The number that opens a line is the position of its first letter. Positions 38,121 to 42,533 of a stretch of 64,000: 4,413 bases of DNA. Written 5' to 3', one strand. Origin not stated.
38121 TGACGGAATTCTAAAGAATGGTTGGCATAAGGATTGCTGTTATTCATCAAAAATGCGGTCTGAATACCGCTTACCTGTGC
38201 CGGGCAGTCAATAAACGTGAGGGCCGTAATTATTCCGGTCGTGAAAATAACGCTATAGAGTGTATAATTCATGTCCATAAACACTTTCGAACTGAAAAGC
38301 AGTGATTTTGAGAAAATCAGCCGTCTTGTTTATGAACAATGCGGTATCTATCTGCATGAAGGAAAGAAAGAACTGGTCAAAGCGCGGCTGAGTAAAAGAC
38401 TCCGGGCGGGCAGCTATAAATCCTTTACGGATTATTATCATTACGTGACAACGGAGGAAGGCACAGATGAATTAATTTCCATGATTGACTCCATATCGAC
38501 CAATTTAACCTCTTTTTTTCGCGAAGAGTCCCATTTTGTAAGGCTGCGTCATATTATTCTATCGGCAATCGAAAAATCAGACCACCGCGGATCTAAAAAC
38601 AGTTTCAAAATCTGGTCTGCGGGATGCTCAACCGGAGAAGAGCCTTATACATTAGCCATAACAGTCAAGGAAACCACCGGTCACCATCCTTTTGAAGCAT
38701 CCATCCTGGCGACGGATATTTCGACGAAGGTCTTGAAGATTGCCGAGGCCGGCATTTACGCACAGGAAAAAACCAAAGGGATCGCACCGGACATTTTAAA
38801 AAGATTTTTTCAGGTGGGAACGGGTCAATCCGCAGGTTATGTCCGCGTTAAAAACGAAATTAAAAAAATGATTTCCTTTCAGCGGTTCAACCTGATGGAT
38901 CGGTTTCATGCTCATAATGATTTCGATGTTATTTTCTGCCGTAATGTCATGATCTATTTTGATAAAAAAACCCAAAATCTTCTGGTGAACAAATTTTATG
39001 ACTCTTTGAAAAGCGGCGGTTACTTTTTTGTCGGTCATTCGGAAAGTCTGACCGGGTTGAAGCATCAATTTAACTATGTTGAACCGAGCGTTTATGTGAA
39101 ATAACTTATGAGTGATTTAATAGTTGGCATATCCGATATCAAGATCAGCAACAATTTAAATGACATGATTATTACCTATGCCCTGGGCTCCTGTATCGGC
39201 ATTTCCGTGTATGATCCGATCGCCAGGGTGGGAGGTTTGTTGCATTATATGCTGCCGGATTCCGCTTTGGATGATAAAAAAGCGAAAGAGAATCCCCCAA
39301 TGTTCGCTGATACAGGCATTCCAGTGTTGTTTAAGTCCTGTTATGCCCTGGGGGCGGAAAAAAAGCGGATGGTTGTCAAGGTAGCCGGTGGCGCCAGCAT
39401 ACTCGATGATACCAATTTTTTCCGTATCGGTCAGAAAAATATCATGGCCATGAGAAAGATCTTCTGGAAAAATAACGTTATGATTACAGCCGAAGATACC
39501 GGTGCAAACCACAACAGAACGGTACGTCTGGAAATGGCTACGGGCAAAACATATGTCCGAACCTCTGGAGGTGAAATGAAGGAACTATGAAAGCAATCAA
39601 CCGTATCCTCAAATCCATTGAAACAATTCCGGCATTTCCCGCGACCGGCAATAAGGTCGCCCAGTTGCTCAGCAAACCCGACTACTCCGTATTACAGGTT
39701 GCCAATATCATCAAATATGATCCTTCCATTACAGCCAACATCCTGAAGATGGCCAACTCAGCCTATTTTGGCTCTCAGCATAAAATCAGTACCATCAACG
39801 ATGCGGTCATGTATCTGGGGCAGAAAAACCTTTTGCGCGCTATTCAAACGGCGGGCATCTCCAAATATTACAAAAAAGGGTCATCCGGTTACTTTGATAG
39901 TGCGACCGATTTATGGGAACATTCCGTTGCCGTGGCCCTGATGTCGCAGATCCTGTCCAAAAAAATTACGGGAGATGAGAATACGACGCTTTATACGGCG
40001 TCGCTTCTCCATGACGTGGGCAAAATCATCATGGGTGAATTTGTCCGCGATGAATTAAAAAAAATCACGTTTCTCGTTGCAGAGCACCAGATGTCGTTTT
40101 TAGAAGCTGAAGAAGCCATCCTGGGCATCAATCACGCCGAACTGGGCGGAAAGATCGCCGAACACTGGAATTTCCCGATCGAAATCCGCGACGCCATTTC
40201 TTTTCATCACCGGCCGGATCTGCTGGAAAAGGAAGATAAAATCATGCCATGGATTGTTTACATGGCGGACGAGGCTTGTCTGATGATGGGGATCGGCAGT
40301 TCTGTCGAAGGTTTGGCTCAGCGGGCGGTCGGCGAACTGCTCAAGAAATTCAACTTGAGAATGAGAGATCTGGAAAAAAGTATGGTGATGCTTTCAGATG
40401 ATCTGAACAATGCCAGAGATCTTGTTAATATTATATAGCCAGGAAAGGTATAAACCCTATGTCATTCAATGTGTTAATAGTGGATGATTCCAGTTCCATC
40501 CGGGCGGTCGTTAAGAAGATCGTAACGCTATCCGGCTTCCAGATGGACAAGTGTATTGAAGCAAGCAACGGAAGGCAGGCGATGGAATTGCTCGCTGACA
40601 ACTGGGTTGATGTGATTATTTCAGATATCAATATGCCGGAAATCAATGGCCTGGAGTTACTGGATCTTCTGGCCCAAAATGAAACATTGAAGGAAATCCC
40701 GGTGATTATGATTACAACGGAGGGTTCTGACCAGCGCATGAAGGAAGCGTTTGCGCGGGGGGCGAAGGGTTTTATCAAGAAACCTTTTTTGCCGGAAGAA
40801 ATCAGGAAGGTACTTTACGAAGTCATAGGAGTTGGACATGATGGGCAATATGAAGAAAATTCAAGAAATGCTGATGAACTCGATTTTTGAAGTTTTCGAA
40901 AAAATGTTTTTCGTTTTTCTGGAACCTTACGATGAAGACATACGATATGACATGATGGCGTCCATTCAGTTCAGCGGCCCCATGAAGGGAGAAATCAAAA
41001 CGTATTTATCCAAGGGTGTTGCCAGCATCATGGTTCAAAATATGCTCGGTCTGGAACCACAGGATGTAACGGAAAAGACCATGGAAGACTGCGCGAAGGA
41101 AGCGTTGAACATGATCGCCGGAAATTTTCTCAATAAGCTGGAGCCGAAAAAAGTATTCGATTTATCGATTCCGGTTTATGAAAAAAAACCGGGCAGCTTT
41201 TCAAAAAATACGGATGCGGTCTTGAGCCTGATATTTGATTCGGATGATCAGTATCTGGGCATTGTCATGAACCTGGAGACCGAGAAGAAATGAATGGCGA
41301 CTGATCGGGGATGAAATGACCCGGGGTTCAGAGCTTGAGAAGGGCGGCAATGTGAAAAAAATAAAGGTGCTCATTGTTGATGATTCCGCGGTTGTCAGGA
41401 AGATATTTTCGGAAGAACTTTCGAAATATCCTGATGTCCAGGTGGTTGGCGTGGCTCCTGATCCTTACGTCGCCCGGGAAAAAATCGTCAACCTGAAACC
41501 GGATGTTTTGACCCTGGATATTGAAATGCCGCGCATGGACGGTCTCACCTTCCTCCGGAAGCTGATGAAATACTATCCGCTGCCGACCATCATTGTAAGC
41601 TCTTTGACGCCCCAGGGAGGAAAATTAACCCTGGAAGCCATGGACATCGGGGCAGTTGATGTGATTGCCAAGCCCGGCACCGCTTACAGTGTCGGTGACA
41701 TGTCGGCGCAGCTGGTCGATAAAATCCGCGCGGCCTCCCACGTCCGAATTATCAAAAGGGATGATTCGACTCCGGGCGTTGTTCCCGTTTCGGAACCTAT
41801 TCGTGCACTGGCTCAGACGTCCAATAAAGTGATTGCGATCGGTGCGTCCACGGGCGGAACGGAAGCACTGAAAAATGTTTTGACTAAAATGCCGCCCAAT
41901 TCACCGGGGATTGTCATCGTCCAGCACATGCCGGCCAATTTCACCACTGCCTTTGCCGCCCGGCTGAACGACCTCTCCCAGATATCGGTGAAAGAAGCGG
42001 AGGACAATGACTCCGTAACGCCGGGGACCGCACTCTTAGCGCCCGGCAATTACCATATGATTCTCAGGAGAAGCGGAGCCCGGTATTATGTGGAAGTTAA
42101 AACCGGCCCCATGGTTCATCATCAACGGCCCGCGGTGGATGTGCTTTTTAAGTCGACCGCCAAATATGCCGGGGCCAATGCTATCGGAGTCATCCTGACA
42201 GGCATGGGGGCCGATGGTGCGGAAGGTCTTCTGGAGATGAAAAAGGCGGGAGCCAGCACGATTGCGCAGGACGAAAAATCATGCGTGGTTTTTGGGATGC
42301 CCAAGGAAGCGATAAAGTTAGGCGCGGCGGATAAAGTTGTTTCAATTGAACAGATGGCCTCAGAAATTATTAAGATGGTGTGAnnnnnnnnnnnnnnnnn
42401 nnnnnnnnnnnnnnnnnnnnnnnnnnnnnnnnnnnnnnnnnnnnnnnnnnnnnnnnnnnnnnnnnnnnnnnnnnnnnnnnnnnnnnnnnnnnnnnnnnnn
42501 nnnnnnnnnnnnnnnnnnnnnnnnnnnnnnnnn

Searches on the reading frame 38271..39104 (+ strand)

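Call 43: search_protein_families(library=pfam, proteins=[window:38271-39104:+], max_evalue=0.001)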
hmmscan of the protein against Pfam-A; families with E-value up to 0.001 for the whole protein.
window:38271-39104:+ (277 aa): 5 families
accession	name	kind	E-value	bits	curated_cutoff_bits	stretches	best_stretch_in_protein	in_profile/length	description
PF01739.24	CheR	-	9.7e-64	214.8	27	1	78-274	1-193/195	CheR methyltransferase, SAM binding domain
PF03705.20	CheR_N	-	2.6e-16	59.5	27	1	12-62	2-52/53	CheR methyltransferase, all-alpha domain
PF08241.18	Methyltransf_11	-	7.5e-05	23.7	21.2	0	195-254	38-95/95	Methyltransferase domain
PF13649.12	Methyltransf_25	-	0.00018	22.6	27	0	200-250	47-97/97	Methyltransferase domain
PF08242.18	Methyltransf_12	-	0.00023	22.3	30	0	203-252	50-98/98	Methyltransferase domain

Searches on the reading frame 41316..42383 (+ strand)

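Call 43: search_protein_families(library=pfam, proteins=[window:41316-42383:+], max_evalue=0.001)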
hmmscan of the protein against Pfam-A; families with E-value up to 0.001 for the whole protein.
window:41316-42383:+ (355 aa): 2 families
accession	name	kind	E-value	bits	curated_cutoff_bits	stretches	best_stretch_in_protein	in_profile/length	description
PF01339.22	CheB_methylest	-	4.5e-68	228.8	24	1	173-351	1-174/174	CheB methylesterase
PF00072.30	Response_reg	-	2.5e-19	69.9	30.2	1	18-121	1-101/111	Response regulator receiver domain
